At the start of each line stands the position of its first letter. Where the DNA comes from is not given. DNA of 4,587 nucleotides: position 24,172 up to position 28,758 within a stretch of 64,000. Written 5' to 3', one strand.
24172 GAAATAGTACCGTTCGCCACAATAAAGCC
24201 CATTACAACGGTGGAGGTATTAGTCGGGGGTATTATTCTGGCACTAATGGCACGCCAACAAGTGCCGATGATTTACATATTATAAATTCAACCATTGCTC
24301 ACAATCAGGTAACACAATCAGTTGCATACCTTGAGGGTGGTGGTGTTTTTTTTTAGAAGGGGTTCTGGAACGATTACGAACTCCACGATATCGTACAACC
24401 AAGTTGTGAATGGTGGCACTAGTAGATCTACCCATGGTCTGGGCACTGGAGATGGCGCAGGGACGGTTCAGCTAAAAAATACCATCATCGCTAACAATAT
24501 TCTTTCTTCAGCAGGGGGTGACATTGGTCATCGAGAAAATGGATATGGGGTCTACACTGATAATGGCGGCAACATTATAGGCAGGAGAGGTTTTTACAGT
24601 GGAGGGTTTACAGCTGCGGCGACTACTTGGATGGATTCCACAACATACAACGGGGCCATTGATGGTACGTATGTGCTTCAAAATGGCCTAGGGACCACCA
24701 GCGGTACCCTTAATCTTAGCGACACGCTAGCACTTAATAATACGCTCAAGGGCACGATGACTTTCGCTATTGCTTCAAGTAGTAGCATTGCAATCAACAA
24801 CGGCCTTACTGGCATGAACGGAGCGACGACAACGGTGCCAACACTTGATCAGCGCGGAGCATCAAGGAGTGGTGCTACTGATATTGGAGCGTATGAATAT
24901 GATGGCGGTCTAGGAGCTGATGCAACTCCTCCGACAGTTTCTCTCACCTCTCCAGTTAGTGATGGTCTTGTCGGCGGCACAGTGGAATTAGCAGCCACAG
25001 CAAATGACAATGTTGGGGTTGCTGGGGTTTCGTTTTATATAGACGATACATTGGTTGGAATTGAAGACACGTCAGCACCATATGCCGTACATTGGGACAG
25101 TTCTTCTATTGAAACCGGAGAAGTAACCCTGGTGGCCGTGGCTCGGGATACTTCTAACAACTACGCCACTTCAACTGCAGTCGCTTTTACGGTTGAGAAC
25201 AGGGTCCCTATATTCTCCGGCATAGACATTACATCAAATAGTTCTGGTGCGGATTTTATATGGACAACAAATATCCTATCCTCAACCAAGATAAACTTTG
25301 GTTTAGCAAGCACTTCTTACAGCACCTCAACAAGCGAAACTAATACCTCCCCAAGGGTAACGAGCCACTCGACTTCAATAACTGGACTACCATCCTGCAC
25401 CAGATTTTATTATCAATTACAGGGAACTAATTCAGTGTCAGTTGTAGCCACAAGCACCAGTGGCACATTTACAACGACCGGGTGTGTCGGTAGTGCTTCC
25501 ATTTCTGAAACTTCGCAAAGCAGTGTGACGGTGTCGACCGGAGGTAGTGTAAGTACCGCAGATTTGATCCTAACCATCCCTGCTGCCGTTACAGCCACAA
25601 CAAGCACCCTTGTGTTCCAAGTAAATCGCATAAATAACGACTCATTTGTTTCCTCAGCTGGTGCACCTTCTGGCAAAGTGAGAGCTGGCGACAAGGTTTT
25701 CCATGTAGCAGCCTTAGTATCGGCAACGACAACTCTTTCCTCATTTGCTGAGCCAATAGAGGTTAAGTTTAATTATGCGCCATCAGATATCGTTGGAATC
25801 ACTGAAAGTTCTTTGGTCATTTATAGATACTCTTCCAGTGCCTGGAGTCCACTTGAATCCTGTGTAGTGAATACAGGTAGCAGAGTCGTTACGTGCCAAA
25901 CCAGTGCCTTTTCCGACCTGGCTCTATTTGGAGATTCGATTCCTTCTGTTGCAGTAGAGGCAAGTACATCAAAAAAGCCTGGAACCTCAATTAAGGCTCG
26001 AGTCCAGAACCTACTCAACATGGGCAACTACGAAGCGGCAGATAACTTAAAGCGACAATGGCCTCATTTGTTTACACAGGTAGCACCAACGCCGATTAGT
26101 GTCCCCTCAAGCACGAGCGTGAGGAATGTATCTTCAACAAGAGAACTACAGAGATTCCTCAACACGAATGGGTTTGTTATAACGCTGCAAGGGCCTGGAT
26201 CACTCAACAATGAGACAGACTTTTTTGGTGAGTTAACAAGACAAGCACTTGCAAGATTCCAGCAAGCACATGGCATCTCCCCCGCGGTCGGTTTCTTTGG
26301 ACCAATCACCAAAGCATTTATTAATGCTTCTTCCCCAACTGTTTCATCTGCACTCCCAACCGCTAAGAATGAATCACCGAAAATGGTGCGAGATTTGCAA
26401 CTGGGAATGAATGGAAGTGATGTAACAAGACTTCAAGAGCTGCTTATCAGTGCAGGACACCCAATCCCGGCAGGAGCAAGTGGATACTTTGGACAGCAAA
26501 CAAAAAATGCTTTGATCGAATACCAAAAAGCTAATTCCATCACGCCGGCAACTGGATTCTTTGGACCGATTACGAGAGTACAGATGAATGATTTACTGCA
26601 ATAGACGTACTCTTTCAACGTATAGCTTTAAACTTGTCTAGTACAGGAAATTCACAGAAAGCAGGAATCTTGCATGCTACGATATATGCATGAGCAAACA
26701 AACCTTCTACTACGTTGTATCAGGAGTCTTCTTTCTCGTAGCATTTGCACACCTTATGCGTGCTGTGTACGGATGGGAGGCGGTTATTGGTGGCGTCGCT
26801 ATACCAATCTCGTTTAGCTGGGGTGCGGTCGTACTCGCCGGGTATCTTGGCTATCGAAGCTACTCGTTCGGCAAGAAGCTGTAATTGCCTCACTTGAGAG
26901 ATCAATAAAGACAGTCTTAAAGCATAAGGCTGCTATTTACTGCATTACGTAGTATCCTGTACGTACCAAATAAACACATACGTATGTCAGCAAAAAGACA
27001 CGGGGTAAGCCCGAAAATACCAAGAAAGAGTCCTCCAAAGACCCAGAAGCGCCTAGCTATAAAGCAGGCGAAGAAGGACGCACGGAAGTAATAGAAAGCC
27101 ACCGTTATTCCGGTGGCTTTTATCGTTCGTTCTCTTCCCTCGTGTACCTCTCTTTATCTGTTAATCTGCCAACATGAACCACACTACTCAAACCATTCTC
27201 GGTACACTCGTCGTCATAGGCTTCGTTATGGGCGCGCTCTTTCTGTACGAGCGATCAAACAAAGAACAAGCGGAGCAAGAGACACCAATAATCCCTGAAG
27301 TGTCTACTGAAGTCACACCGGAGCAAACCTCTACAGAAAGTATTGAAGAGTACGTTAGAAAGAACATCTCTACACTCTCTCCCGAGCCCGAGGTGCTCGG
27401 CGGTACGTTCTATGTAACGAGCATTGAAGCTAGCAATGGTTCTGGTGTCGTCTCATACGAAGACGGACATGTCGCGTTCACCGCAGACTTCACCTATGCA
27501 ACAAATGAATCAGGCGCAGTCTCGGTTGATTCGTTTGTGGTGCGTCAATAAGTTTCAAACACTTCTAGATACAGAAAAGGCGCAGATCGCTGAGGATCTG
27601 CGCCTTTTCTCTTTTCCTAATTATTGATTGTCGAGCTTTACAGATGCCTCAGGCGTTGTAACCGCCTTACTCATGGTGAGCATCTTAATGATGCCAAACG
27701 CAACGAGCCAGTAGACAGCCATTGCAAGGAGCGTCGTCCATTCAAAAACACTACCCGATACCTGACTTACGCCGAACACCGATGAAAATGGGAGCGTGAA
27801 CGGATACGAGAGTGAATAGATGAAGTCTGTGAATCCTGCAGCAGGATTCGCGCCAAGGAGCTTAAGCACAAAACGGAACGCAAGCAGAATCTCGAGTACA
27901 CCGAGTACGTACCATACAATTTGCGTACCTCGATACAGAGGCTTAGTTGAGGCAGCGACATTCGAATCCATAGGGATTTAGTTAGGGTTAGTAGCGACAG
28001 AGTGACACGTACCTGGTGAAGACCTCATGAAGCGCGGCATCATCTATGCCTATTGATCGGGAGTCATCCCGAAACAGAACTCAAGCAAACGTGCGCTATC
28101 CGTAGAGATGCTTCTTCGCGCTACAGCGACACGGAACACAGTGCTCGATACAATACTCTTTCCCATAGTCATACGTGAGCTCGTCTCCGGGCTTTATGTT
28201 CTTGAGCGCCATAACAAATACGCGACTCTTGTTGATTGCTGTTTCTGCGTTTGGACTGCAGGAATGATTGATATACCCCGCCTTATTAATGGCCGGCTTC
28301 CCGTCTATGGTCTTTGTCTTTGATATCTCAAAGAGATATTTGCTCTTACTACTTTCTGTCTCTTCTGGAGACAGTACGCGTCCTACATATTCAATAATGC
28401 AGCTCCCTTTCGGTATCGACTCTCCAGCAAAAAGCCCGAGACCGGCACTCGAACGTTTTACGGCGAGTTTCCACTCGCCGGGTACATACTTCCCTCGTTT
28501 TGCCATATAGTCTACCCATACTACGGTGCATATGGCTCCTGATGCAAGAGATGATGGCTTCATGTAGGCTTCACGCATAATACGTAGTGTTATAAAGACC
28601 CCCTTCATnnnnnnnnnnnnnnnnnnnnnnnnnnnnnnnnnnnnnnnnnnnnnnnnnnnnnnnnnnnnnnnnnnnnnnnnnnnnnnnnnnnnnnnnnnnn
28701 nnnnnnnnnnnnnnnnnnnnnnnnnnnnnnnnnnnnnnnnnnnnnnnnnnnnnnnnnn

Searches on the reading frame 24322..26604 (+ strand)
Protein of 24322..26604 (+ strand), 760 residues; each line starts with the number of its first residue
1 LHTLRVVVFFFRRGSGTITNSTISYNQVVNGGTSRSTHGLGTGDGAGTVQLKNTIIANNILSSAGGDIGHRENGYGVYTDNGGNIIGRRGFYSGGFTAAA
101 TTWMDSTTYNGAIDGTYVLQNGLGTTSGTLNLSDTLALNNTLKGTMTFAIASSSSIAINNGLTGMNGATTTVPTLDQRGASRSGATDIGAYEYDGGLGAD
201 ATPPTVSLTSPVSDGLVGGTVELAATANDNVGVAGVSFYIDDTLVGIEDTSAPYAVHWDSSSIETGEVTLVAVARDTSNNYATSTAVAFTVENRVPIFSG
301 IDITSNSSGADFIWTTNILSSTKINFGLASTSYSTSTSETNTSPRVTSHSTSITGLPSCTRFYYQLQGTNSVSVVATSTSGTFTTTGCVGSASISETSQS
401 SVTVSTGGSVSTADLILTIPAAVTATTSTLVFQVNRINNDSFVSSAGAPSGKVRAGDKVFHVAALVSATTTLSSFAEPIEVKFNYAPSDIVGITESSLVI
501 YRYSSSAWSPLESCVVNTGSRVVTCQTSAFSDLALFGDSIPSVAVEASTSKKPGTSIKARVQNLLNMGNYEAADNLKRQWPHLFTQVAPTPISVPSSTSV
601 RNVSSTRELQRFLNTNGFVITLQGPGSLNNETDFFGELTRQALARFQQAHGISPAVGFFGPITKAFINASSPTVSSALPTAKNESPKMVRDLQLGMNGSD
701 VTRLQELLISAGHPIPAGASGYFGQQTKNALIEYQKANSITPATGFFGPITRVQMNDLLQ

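Call 25: search_protein_families(library=pfam, proteins=[window:24322-26604:+], max_evalue=0.01)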
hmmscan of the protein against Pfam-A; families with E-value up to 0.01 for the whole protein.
window:24322-26604:+ (760 aa): 2 families
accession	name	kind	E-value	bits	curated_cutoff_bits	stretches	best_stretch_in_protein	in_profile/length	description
PF01471.23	PG_binding_1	-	4.4e-19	68.8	23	2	697-755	1-57/57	Putative peptidoglycan binding domain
PF17957.7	Big_7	-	3.5e-14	53.6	24.1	1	204-271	1-69/70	Bacterial Ig domain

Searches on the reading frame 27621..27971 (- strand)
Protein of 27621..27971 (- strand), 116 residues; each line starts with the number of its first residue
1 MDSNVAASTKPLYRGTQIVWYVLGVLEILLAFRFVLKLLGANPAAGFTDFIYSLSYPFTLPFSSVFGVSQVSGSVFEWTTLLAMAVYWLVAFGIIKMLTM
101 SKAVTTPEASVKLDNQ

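Call 25: search_protein_families(library=pfam, proteins=[window:27621-27971:-], max_evalue=0.01)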
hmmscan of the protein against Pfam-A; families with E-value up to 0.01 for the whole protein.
window:27621-27971:- (116 aa): 1 family
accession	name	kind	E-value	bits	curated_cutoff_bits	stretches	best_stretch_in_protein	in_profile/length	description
PF02325.22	YGGT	-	4.2e-05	24.3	27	1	21-91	2-67/70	YGGT family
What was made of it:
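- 27621..27971 (-): YggT-like small membrane protein, 116 aa. Weak Pfam YGGT match, E = 4e-5 and below the gathering score (call 25).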

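Call 45: search_protein_families(library=ncbifam, proteins=[window:27621-27971:-], max_evalue=0.00001)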
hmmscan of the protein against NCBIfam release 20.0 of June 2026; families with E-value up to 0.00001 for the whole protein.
window:27621-27971:- (116 aa): 0 families

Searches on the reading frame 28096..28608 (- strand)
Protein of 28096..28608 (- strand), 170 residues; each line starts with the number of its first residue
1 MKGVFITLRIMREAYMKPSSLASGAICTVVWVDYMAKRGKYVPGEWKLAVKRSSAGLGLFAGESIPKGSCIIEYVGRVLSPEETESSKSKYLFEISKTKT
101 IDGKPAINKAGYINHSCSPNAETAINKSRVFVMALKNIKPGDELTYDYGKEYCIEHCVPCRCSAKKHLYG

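Call 8: search_protein_families(library=pfam, proteins=[window:28096-28608:-])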
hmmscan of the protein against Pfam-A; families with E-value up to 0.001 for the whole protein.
window:28096-28608:- (170 aa): 2 families
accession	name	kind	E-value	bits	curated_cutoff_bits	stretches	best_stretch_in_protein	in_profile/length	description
PF00856.33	SET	-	1.2e-23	84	22.4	1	56-149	1-105/105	SET domain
PF21549.2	PRDM2_PR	-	7.6e-05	22.9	27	1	52-153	8-117/123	PR domain zinc finger protein 2, PR domain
